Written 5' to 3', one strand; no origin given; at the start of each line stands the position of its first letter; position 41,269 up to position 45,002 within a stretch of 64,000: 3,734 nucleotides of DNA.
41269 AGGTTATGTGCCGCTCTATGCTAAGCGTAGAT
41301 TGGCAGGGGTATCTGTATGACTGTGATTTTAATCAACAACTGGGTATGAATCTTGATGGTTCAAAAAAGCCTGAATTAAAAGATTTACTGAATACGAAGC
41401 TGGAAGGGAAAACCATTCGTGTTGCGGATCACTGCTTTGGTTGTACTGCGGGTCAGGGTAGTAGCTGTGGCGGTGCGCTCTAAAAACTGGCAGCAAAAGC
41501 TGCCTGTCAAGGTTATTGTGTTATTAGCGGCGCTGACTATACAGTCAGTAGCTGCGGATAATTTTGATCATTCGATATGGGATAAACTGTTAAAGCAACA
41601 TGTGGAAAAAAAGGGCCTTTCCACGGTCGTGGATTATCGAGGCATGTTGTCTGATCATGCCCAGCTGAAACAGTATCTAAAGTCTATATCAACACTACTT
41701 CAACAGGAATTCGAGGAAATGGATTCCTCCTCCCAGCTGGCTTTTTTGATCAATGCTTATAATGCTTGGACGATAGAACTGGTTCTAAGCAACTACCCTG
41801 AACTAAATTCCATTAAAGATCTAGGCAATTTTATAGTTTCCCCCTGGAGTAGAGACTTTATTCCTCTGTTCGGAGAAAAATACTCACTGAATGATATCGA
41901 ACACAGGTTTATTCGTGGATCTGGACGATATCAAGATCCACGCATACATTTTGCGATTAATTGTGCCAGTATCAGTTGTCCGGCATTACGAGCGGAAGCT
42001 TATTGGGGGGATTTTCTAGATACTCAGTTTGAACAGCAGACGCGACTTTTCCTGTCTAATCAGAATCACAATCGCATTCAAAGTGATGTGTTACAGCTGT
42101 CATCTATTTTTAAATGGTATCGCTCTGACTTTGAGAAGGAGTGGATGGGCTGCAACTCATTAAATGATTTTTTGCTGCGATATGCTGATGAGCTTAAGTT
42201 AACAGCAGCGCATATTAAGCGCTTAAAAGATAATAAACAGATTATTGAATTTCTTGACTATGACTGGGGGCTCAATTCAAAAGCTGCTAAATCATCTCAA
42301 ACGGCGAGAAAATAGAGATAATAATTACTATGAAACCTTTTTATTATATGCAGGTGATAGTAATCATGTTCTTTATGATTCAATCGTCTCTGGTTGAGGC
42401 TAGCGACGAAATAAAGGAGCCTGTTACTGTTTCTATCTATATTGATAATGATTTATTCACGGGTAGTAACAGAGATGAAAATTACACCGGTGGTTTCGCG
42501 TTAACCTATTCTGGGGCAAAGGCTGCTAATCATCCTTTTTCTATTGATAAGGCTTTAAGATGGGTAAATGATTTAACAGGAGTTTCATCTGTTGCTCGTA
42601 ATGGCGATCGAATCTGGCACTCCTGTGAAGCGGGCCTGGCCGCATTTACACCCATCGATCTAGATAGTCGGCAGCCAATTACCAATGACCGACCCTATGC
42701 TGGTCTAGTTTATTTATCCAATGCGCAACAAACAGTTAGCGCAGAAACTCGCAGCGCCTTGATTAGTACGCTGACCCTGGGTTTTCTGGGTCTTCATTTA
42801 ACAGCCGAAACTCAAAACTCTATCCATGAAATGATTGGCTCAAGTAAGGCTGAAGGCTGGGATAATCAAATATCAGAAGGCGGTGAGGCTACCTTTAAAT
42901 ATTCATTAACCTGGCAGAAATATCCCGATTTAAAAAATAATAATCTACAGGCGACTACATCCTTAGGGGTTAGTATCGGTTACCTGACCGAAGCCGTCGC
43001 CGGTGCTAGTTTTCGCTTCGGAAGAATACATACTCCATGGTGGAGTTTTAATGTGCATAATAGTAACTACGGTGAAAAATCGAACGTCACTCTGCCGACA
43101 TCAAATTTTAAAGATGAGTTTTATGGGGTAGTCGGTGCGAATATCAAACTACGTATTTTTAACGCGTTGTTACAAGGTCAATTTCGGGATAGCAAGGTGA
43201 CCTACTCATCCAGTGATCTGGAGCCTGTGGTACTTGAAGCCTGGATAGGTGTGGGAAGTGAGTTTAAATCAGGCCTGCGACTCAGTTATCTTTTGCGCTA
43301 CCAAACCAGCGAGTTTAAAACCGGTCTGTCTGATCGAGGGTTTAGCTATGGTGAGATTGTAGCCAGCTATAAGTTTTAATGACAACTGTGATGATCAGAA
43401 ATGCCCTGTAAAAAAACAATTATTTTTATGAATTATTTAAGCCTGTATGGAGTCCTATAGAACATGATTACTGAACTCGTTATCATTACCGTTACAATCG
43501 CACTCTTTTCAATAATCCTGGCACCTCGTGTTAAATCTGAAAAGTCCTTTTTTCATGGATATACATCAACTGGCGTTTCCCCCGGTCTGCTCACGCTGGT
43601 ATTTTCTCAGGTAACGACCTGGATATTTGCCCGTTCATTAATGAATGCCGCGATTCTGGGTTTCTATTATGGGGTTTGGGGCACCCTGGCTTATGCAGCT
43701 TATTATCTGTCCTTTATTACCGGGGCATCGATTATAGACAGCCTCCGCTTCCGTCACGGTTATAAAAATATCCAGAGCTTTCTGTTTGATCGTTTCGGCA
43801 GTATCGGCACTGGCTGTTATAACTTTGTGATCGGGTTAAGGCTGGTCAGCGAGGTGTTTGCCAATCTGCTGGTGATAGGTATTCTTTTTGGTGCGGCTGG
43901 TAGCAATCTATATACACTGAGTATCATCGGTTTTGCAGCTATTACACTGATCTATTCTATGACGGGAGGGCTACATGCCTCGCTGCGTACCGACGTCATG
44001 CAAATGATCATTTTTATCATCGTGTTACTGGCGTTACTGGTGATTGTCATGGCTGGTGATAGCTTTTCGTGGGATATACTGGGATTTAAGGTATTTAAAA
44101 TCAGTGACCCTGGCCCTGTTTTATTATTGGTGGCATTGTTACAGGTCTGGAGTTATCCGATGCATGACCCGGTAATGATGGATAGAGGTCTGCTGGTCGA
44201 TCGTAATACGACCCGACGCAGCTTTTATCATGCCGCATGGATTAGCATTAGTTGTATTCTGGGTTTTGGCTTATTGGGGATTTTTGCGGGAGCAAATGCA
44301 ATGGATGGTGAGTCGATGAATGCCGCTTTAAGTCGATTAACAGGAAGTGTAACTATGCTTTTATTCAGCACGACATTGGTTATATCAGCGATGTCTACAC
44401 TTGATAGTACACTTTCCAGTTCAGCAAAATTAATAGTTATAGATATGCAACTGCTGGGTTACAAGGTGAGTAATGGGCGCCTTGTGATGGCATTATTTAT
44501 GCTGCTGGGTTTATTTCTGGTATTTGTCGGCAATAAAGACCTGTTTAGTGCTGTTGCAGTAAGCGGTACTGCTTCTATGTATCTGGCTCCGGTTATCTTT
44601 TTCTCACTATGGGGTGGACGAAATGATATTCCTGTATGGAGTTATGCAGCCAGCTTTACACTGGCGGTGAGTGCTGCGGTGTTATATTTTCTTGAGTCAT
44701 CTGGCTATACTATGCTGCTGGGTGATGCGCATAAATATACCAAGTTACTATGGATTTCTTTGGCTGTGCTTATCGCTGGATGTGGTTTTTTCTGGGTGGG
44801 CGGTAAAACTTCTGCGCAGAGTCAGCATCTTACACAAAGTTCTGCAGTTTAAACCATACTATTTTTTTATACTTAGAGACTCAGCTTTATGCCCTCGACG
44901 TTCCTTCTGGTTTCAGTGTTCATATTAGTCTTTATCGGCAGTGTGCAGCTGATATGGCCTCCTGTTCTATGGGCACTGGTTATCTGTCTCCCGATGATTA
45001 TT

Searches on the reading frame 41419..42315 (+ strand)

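Call 47: search_protein_families(library=pfam, proteins=[window:41419-42315:+], max_evalue=0.00001)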
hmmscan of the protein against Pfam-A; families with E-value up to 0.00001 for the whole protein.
window:41419-42315:+ (298 aa): 1 family
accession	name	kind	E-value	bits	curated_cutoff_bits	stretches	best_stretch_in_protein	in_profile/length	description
PF04784.19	DUF547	-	2.4e-25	89.4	27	1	99-212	2-125/125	Protein of unknown function, DUF547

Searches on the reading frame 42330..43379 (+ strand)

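Call 47: search_protein_families(library=pfam, proteins=[window:42330-43379:+], max_evalue=0.00001)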
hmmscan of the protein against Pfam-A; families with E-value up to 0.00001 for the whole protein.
window:42330-43379:+ (349 aa): 1 family
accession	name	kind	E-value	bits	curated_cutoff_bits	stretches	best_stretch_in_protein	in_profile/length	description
PF09982.15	LpxR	-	1.7e-47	162.4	26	1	14-349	6-323/323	Outer membrane protein LpxR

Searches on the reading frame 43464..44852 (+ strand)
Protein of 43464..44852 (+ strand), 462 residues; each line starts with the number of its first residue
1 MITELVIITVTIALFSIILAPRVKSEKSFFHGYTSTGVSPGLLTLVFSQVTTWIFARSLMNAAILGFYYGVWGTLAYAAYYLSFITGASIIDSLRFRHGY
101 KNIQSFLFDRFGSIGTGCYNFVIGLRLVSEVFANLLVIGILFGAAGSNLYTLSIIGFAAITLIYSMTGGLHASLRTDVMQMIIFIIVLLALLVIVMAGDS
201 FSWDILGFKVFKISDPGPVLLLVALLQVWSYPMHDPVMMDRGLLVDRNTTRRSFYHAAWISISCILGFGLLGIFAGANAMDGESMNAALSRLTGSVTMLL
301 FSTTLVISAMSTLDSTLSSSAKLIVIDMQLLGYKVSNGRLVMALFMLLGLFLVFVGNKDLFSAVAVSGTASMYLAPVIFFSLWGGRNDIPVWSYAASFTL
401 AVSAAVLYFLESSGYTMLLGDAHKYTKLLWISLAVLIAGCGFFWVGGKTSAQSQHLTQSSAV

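Call 47: search_protein_families(library=pfam, proteins=[window:43464-44852:+], max_evalue=0.00001)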
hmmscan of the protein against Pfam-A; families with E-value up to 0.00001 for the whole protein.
window:43464-44852:+ (462 aa): 0 families

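Call 74: search_protein_families(library=pfam, proteins=[window:43464-44852:+], max_evalue=0.001)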
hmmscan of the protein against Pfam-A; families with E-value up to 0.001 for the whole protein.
window:43464-44852:+ (462 aa): 1 family
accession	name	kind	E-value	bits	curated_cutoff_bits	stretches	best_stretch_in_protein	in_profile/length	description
PF00474.23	SSF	-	7.7e-05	22.2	22.8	1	47-197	15-167/406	Sodium:solute symporter family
